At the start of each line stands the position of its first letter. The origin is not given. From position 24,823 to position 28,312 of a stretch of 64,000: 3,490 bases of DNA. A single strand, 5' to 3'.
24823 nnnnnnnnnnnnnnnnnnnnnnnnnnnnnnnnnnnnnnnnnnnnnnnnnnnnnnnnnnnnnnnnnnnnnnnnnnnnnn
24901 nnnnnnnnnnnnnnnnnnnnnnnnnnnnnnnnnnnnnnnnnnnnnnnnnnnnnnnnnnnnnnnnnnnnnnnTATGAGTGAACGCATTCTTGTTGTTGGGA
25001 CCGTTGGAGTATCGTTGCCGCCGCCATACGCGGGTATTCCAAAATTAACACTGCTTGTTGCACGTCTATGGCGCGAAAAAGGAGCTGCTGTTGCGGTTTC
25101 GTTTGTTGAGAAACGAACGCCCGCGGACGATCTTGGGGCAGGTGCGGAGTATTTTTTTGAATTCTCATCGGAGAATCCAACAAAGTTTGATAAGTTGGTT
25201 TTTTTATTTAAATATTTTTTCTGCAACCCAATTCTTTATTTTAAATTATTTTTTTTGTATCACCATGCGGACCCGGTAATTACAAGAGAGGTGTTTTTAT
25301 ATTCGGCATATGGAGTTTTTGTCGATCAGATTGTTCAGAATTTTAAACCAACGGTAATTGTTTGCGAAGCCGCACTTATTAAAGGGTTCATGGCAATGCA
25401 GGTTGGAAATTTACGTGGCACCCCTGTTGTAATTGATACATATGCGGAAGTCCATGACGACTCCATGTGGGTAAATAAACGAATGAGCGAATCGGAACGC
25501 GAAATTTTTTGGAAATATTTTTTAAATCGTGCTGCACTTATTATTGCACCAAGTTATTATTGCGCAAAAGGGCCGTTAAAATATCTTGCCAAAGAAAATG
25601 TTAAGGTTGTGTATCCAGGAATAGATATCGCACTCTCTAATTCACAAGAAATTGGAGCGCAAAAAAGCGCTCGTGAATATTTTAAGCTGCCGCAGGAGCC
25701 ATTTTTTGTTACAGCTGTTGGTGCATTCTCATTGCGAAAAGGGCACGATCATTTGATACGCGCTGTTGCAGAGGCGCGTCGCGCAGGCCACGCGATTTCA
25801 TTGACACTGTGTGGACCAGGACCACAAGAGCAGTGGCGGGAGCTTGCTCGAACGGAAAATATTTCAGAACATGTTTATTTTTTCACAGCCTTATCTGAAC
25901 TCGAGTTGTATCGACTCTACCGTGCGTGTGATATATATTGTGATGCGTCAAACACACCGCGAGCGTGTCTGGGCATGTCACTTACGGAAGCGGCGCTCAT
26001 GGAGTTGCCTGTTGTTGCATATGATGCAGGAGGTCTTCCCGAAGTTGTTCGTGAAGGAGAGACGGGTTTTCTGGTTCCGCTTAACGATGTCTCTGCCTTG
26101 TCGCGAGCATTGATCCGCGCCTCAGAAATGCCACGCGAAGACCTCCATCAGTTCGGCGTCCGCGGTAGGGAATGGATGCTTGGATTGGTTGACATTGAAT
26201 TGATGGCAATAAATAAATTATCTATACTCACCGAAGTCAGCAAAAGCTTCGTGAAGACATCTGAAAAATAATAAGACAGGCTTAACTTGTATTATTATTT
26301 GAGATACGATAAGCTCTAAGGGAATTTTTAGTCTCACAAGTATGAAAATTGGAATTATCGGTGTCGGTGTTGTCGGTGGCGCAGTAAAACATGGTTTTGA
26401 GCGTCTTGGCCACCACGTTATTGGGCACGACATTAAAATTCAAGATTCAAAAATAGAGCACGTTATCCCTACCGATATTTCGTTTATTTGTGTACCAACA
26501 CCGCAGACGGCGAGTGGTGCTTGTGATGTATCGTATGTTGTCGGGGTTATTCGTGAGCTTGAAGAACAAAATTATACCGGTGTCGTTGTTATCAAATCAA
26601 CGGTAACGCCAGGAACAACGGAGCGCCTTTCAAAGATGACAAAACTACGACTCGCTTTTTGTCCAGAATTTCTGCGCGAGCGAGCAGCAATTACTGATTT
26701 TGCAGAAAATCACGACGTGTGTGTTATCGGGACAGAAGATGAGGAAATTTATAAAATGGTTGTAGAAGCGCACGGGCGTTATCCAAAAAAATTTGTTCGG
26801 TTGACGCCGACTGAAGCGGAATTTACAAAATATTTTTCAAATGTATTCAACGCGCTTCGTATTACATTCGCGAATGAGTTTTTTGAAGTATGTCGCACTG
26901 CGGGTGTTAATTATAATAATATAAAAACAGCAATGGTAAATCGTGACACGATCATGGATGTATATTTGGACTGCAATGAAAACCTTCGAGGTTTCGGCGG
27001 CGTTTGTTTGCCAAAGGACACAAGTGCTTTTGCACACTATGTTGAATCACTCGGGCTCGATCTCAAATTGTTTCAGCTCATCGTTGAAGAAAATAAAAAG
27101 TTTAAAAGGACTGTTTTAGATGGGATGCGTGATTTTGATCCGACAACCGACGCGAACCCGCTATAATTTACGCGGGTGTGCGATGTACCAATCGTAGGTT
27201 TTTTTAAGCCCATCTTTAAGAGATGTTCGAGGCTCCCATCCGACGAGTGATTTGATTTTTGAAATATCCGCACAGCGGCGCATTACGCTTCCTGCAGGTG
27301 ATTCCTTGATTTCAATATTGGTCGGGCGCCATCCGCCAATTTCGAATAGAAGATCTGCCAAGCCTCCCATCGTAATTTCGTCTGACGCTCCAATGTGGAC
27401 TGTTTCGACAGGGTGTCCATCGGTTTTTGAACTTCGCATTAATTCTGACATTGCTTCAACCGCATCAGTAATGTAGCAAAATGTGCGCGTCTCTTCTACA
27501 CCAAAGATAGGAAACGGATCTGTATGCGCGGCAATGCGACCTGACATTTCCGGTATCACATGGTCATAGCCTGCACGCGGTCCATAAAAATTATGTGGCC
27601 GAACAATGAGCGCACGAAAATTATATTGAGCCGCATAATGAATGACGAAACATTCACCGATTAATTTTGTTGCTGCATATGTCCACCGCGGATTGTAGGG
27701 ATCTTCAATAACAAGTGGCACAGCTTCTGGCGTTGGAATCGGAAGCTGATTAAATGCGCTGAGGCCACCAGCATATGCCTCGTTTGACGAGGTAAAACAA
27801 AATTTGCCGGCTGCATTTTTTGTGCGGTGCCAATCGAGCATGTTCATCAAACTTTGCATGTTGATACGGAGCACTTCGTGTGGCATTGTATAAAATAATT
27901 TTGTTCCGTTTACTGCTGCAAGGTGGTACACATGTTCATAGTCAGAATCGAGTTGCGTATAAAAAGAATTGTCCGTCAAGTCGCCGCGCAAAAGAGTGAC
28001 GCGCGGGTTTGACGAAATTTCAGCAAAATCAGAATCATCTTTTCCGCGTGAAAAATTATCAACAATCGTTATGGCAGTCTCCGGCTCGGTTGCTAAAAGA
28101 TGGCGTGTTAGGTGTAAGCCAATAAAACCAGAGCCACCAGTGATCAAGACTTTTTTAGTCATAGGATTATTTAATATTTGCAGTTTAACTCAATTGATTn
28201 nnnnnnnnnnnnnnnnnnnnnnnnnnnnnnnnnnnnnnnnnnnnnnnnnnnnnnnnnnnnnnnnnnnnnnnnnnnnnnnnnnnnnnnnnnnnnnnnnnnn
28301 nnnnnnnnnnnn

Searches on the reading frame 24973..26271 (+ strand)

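Call 96: search_protein_families(library=pfam, proteins=[window:24973-26271:+], max_evalue=0.001)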
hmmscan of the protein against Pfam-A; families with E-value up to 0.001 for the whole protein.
window:24973-26271:+ (432 aa): 4 families
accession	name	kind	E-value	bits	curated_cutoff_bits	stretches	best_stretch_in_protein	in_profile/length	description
PF00534.26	Glycos_transf_1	-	9.5e-32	110.3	26.4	1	234-401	6-172/172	Glycosyl transferases group 1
PF13692.12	Glyco_trans_1_4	-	1.4e-26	93.9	27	1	246-383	4-139/142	Glycosyl transferases group 1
PF13439.12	Glyco_transf_4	-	1.1e-05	26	28.5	1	117-220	64-169/170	Glycosyltransferase Family 4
PF13579.12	Glyco_trans_4_4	-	0.00047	21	29.7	0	118-194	64-135/158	Glycosyl transferase 4-like domain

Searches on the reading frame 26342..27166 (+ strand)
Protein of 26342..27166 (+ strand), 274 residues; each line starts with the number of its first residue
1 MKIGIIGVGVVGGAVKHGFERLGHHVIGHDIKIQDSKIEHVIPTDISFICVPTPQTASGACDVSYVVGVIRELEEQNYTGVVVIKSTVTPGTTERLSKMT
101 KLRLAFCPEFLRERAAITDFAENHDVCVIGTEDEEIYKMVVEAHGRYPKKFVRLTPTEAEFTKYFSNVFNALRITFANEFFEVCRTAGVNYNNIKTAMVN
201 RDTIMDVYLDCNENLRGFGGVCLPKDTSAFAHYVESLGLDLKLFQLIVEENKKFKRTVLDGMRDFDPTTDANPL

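Call 96: search_protein_families(library=pfam, proteins=[window:26342-27166:+], max_evalue=0.001)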
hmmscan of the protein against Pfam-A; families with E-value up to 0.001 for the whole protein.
window:26342-27166:+ (274 aa): 2 families
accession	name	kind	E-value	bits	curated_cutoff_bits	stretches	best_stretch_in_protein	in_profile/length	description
PF03721.20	UDPG_MGDP_dh_N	-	8.9e-23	81.3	27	1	42-139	75-183/187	UDP-glucose/GDP-mannose dehydrogenase family, NAD binding domain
PF00984.24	UDPG_MGDP_dh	-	7.9e-20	71.2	25.4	1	158-252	2-93/94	UDP-glucose/GDP-mannose dehydrogenase family, central domain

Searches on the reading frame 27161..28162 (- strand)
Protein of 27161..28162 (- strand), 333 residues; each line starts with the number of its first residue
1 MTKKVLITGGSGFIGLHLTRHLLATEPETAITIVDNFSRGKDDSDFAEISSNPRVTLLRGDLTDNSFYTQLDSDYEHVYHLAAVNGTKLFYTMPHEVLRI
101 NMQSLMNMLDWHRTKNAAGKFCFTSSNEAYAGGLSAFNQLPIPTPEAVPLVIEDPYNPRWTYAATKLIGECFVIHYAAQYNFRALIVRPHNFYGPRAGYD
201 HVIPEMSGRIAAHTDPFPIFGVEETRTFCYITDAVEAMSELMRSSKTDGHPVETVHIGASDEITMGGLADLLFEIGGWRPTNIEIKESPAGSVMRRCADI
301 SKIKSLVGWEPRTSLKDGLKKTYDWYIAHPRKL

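Call 15: search_protein_families(library=pfam, proteins=[window:27161-28162:-], max_evalue=0.01)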
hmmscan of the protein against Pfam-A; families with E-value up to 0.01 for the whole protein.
window:27161-28162:- (333 aa): 9 families
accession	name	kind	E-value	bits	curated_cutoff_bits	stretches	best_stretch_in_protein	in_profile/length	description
PF16363.11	GDP_Man_Dehyd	-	1.2e-41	143.7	27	1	6-322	1-332/332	GDP-mannose 4,6 dehydratase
PF01370.27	Epimerase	-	9e-41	140.3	20.9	1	5-251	1-234/240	NAD dependent epimerase/dehydratase family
PF07993.18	NAD_binding_4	-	1.8e-12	47.4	20.1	1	7-194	1-209/258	Male sterility protein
PF01073.25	3Beta_HSD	-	8.1e-10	38.6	22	1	6-195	1-184/280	3-beta hydroxysteroid dehydrogenase/isomerase family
PF02719.21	Polysacc_synt_2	-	5e-09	36.2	20.2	1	5-128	1-130/293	Polysaccharide biosynthesis protein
PF04321.23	RmlD_sub_bind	-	9.1e-07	28.7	27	1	4-280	2-235/287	RmlD substrate binding domain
PF05368.20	NmrA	-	0.0001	22.4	27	1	1-77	1-60/298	NmrA-like family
PF08659.16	KR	-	0.0035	17.7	22.6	1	5-100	3-107/180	KR domain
PF13460.12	NAD_binding_10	-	0.0095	16.3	27.2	0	9-84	1-70/184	NAD(P)H-binding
